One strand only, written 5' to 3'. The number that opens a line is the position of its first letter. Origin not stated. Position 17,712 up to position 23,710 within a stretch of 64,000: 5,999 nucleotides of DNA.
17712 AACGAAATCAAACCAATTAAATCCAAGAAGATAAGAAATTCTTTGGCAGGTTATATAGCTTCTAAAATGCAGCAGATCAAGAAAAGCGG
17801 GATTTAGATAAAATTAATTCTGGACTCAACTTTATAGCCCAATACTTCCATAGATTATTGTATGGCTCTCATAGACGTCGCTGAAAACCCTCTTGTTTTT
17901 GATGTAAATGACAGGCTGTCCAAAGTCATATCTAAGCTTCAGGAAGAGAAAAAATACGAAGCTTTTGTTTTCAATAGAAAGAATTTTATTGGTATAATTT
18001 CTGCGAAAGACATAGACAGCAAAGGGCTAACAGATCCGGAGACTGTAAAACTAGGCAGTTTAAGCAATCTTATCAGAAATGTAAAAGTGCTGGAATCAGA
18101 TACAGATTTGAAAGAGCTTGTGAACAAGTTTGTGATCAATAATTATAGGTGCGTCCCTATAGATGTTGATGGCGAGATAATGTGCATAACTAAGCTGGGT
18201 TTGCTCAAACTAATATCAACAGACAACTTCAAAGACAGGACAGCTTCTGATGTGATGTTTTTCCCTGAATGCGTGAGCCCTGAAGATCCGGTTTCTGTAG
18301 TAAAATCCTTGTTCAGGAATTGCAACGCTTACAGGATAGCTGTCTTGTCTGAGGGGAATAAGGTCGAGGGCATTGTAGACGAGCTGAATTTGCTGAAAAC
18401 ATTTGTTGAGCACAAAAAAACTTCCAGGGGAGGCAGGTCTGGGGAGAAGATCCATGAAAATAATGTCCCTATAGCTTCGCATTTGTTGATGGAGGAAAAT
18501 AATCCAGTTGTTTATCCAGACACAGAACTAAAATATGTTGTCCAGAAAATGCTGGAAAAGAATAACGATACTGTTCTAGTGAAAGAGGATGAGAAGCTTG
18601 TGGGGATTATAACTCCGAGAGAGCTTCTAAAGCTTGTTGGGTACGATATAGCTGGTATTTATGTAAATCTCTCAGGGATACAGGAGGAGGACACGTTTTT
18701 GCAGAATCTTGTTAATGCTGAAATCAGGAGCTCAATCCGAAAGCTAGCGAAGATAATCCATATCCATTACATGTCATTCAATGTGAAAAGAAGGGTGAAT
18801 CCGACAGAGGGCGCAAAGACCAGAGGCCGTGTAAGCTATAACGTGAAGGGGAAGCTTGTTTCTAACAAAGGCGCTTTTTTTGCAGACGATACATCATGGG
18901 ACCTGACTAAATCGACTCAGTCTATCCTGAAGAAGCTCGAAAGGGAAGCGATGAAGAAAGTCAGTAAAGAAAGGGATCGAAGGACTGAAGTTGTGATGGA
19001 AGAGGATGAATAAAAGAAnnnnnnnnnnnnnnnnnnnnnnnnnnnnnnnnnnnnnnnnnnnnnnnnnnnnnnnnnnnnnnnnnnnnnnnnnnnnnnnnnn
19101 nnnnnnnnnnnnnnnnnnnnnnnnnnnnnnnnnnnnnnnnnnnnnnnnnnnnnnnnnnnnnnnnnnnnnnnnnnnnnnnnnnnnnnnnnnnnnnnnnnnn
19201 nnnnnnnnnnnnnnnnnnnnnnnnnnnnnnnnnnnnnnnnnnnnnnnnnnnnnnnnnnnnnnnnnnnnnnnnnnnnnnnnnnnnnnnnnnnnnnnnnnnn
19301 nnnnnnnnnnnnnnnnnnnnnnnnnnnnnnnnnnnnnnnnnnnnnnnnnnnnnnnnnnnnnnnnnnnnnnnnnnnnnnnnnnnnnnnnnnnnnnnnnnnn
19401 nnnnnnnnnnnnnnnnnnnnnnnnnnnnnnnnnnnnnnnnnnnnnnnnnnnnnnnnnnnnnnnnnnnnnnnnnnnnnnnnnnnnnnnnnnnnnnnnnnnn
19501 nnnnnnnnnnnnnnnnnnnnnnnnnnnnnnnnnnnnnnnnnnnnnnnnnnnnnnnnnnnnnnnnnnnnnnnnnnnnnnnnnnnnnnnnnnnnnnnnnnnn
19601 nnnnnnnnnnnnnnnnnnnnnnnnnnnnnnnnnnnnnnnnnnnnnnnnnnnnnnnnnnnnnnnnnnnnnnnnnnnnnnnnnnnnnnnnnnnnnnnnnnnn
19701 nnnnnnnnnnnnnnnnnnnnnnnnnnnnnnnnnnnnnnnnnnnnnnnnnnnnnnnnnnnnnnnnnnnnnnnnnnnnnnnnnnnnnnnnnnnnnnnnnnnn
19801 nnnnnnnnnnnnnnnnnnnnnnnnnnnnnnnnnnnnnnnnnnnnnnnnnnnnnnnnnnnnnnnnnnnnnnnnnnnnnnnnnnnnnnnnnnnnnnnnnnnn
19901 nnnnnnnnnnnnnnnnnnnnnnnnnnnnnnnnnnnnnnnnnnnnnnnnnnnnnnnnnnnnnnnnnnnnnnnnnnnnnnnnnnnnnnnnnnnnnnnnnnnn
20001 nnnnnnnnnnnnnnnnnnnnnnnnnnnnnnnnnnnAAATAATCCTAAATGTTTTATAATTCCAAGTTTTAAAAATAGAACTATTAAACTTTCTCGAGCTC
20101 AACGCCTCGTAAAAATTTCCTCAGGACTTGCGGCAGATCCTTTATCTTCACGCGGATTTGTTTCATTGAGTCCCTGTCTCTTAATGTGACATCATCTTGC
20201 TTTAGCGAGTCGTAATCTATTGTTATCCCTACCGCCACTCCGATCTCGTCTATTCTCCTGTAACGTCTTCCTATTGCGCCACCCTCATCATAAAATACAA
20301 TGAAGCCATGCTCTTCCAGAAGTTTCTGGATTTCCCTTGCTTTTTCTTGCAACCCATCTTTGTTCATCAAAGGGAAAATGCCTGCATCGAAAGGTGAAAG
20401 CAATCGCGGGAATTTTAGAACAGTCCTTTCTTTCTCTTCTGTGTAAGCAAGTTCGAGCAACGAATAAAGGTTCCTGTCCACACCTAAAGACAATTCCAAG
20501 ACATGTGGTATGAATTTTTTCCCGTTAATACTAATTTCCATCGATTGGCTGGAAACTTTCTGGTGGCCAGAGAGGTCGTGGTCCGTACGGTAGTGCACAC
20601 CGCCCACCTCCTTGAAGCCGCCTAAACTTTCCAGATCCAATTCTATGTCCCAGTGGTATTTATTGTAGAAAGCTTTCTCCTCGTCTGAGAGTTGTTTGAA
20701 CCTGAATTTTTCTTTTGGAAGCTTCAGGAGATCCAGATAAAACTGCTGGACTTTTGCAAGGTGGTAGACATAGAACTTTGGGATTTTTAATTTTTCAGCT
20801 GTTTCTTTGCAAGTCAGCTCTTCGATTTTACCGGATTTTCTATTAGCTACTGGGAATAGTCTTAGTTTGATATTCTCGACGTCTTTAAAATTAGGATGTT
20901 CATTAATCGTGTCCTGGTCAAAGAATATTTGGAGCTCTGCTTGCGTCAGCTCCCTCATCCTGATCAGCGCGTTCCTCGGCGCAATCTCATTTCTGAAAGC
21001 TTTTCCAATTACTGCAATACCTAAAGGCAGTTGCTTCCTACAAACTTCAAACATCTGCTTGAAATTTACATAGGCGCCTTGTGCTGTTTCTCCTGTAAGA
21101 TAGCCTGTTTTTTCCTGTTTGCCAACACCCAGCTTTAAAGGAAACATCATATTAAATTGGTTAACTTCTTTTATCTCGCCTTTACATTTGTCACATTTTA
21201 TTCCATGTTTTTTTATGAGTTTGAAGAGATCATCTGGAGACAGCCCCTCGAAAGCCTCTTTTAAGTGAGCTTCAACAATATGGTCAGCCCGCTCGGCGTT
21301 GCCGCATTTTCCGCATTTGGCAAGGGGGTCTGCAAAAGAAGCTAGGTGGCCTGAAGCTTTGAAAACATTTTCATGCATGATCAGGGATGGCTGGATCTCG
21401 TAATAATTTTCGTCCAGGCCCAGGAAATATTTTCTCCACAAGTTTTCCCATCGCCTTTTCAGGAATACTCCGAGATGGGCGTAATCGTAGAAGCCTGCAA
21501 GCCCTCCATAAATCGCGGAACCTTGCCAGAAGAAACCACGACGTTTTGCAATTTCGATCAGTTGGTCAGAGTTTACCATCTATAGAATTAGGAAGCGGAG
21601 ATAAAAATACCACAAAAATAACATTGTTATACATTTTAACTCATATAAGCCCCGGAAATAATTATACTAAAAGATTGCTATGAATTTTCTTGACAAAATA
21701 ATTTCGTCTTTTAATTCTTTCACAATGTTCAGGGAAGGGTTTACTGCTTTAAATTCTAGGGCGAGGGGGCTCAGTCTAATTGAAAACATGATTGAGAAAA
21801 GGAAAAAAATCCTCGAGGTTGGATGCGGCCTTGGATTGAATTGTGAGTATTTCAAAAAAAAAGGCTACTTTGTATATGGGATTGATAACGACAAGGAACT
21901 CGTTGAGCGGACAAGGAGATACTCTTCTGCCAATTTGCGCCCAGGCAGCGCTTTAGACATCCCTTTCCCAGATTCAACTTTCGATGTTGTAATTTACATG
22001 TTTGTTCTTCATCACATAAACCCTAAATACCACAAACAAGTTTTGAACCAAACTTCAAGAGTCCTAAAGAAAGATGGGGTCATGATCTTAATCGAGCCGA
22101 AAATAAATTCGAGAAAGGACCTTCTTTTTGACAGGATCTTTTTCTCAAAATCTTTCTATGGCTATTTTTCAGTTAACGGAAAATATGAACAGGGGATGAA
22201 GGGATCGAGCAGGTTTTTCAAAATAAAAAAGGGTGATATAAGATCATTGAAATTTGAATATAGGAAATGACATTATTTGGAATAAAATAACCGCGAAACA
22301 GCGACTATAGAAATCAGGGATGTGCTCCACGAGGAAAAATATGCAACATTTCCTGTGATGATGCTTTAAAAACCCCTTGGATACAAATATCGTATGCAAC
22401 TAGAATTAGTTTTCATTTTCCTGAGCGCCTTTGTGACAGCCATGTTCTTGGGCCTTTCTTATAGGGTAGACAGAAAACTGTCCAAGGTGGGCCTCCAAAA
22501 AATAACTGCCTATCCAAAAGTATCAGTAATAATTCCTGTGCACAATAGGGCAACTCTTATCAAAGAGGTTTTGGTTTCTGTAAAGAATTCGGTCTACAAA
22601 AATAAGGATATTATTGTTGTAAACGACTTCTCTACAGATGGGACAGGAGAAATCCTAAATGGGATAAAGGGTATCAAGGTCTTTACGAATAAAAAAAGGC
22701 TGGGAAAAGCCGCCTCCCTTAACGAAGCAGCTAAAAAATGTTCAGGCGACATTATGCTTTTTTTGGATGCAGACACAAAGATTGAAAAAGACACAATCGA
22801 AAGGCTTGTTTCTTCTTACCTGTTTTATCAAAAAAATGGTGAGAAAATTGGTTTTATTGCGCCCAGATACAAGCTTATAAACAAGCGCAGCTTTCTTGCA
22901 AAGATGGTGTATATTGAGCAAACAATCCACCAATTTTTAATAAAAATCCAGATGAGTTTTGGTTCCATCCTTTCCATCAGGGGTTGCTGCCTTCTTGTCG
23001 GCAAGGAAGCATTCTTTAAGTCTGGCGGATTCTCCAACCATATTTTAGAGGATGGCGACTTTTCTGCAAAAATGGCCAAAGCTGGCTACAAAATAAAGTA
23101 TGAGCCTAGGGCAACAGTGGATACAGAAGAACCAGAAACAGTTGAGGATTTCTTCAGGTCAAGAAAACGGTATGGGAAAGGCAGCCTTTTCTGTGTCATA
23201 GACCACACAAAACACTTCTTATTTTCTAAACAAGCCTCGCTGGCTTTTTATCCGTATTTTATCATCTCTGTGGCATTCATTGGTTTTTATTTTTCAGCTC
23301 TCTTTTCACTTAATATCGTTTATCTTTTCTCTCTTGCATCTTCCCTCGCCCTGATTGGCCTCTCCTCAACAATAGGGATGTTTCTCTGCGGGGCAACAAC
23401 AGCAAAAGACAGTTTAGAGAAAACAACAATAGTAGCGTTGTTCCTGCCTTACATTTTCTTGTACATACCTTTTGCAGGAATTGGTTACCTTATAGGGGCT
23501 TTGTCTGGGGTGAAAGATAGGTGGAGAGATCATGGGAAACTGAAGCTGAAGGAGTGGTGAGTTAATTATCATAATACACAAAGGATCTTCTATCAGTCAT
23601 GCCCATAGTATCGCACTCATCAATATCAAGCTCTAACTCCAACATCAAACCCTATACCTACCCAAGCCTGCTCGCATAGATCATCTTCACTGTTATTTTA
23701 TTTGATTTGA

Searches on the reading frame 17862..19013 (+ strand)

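Call 11: search_protein_families(library=pfam, proteins=[window:17862-19013:+], max_evalue=0.0001)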
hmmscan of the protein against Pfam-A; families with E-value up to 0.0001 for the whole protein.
window:17862-19013:+ (383 aa): 1 family
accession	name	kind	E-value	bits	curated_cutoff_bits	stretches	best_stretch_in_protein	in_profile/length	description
PF00571.33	CBS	-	4.2e-25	88.3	24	1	209-259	4-55/57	CBS domain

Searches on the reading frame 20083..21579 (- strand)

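Call 11: search_protein_families(library=pfam, proteins=[window:20083-21579:-], max_evalue=0.0001)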
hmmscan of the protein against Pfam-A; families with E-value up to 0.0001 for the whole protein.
window:20083-21579:- (498 aa): 2 families
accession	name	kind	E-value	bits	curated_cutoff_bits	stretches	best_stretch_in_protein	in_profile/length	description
PF03129.25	HGTP_anticodon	-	3.2e-19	69.3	21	1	400-488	3-93/94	Anticodon binding domain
PF00587.30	tRNA-synt_2b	-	6e-08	33.4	29.3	1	180-376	31-177/179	tRNA synthetase class II core domain (G, H, P, S and T)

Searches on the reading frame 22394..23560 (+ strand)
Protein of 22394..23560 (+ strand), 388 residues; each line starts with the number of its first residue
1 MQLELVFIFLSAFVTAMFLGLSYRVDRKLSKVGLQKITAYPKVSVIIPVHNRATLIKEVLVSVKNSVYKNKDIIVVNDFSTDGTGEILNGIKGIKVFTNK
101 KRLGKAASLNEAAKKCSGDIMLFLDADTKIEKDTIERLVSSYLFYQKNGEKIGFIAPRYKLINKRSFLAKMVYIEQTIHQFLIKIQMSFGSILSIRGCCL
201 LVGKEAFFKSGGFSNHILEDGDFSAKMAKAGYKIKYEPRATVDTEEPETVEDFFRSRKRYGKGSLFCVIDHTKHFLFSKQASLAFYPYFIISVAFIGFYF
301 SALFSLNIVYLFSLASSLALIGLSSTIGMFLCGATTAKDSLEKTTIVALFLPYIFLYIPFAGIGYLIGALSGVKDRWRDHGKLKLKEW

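Call 11: search_protein_families(library=pfam, proteins=[window:22394-23560:+], max_evalue=0.0001)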
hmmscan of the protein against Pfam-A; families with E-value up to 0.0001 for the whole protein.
window:22394-23560:+ (388 aa): 5 families
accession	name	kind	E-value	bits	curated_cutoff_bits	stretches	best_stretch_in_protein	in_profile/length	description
PF00535.33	Glycos_transf_2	-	2.1e-29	103.1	23.3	1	44-147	1-108/168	Glycosyl transferase family 2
PF13632.12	Glyco_trans_2_3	-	8.4e-17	62.1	27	1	122-319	3-193/198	Glycosyl transferase family group 2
PF13641.12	Glyco_tranf_2_3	-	2.1e-15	57.8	27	1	41-259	1-226/230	Glycosyltransferase like family 2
PF10111.15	Glyco_tranf_2_2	-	1.4e-12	48.1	27.3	1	44-234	1-206/276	Glycosyltransferase like family 2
PF13506.12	Glyco_transf_21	-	2.5e-08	34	21.7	1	105-258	18-170/174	Glycosyl transferase family 21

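Call 80: search_solved_structures(query=window:22394-23560:+, max_evalue=0.001)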
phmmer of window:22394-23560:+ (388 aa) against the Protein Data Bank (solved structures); distinct sequences matched with E-value up to 0.001: 25.
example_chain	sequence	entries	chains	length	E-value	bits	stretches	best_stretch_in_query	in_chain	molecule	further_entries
8vh7_A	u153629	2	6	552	6.4e-11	45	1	31-144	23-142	Heparosan synthase B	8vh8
8viw_A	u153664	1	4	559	6.6e-11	45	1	31-144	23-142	Heparosan synthase B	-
6p61_A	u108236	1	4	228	1.1e-08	37.7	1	40-163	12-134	Glycosyltransferase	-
6yv7_A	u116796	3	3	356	4.6e-08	35.7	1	22-136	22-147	Glycosyl transferase, family 2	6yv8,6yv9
6yv7_B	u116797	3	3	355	6.1e-08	35.2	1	37-136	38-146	Glycosyl transferase, family 2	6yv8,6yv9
5mlz_A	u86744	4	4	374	1.5e-07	34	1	41-153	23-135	Dolichol monophosphate mannose synthase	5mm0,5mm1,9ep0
2z87_A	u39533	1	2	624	1.8e-07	33.7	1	27-140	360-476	Chondroitin synthase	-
2z86_A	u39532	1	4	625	1.8e-07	33.7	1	27-140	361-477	Chondroitin synthase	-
5hea_A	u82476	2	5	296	2.4e-07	33.3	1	43-141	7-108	Putative glycosyltransferase (GalT1)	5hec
5ej1_A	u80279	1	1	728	2.1e-06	30.2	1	102-312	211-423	Putative cellulose synthase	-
4p00_A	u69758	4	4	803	2.7e-06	29.8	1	102-312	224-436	Cellulose Synthase A subunit | Cellulose Synthase subunit A | Putative cellulose synthase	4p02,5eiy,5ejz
4hg6_A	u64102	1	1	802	2.7e-06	29.8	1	102-312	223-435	Cellulose Synthase Subunit A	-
5tze_C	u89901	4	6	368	4.5e-06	29.1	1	42-137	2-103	Glycosyl transferase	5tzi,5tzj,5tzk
6h1j_A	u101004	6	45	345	6.8e-06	28.5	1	40-146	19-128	Probable ss-1,3-N-acetylglucosaminyltransferase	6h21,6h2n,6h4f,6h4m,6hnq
5tz8_A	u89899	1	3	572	8.6e-06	28.2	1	42-137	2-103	Glycosyl transferase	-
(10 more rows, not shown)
